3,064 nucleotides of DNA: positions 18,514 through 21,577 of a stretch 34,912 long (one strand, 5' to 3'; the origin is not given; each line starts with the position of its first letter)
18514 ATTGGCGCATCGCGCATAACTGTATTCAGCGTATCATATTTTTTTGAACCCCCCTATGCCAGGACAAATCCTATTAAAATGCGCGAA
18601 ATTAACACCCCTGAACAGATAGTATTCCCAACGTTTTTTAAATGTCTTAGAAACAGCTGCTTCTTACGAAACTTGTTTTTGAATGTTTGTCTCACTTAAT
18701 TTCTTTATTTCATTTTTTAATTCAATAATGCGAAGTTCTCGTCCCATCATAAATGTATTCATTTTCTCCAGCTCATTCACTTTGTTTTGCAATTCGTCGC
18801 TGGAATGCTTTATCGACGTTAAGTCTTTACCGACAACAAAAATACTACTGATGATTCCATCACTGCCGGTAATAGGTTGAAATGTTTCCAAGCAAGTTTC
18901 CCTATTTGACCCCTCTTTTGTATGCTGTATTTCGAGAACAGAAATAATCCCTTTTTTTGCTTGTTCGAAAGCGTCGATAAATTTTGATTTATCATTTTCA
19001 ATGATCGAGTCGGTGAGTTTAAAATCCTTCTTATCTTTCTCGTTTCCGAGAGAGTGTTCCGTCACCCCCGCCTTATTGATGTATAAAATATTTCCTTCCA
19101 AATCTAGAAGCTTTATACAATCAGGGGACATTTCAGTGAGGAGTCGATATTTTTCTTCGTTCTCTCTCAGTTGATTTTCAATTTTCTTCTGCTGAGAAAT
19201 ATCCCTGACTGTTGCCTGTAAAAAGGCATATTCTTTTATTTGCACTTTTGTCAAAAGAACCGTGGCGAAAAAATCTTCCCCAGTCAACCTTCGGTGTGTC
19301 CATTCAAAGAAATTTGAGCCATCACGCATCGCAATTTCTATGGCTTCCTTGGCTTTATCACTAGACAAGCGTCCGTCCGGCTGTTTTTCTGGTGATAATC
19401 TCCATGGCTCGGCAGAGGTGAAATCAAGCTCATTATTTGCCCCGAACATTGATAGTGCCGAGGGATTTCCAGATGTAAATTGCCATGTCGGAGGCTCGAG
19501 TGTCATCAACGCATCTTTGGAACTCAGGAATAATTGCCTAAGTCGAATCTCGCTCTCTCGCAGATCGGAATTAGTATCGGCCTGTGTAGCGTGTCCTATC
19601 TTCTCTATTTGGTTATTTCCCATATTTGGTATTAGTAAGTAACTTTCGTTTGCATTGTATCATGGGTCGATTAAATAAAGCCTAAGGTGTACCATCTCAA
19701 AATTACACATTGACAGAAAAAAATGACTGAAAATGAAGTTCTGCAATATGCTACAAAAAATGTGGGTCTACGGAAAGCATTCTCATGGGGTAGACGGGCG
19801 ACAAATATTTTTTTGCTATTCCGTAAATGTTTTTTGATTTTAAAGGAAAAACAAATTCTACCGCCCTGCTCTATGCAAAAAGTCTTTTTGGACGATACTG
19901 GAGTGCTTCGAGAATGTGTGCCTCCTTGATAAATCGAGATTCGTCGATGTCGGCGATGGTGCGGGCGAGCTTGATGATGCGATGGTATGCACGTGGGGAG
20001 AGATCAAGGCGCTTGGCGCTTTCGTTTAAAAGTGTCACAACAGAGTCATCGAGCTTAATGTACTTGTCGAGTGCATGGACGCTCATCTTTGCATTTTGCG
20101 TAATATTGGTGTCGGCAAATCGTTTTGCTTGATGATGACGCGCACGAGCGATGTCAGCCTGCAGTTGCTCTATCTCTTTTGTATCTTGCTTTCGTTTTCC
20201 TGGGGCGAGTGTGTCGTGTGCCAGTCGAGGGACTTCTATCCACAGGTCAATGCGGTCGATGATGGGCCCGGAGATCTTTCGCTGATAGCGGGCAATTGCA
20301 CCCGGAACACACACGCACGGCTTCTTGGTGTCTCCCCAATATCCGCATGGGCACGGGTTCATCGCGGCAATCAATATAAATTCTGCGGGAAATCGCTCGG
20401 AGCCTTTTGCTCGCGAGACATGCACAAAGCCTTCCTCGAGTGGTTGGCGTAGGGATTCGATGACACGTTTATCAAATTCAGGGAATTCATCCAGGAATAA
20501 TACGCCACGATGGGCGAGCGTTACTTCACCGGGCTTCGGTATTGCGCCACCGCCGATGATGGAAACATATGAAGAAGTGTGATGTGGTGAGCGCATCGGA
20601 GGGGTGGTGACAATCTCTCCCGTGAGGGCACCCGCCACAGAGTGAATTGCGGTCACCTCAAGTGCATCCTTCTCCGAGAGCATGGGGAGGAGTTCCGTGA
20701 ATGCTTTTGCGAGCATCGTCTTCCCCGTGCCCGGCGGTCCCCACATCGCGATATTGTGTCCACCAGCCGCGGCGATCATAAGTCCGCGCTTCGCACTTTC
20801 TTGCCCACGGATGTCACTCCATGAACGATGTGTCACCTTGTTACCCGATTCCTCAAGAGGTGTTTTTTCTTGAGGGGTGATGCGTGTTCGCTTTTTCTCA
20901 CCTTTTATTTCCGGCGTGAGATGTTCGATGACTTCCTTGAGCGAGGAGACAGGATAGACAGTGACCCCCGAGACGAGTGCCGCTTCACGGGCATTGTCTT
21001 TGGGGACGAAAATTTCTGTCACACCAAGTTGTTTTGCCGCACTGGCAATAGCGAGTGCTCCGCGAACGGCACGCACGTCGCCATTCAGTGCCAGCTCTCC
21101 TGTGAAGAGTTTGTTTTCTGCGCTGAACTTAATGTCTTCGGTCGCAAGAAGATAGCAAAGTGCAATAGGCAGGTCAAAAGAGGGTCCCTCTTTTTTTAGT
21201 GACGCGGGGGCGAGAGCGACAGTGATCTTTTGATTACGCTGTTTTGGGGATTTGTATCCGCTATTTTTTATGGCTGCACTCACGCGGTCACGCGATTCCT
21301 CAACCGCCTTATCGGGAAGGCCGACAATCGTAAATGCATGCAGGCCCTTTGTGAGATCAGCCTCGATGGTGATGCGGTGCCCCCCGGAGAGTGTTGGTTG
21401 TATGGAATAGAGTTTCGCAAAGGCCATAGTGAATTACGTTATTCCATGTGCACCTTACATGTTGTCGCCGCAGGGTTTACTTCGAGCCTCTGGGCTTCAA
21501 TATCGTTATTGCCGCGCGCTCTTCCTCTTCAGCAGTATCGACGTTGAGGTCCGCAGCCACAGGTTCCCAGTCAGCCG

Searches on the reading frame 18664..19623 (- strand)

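Call 9: search_protein_families(library=pfam, proteins=[window:18664-19623:-], max_evalue=0.01)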
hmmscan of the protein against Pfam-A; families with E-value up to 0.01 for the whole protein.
window:18664-19623:- (319 aa): 4 families
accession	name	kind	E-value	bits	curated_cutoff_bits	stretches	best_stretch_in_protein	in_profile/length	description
PF13426.13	PAS_9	-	7.9e-09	36.2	27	2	51-144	15-103/103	PAS domain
PF13188.13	PAS_8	-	2e-06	28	21.8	1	27-80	2-50/65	PAS domain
PF08448.16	PAS_4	-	0.0001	22.9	23.1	1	165-270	3-107/110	PAS fold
PF00989.32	PAS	-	0.006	17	22.6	0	158-267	2-112/113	PAS fold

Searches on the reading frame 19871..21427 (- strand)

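Call 9: search_protein_families(library=pfam, proteins=[window:19871-21427:-], max_evalue=0.01)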
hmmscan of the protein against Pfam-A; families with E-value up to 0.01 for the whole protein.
window:19871-21427:- (518 aa): 10 families
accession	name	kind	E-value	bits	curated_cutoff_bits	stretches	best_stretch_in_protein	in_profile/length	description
PF01078.27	Mg_chelatase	-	5.3e-88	294.2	20.3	1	203-405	2-205/207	Magnesium chelatase, subunit ChlI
PF13541.12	ChlI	-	4.5e-40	136.7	27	1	21-145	1-121/121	Subunit ChlI of Mg-chelatase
PF13335.12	Mg_chelatase_C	-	1.6e-24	86.7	26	1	420-512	5-94/94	Magnesium chelatase, subunit ChlI C-terminal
PF05362.19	Lon_C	-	2.1e-11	44.2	21.1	1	12-170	36-202/205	Lon protease (S16) C-terminal proteolytic domain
PF07728.20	AAA_5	-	1.6e-10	41.5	22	1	227-360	3-125/139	AAA domain (dynein-related subfamily)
PF00493.29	MCM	-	1.3e-07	31.4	23.3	1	220-368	54-182/224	MCM P-loop domain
PF00158.32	Sigma54_activat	-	8.9e-05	22.7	20.2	1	220-357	19-142/168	Sigma-54 interaction domain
PF00004.35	AAA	-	0.00022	22.1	21.2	1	227-247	2-22/131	ATPase family associated with various cellular activities (AAA)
PF13401.12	AAA_22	-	0.0013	19.5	27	1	225-249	7-31/130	AAA domain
PF03969.22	AFG1_ATPase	-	0.0062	16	27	0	223-255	61-93/361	AFG1-like ATPase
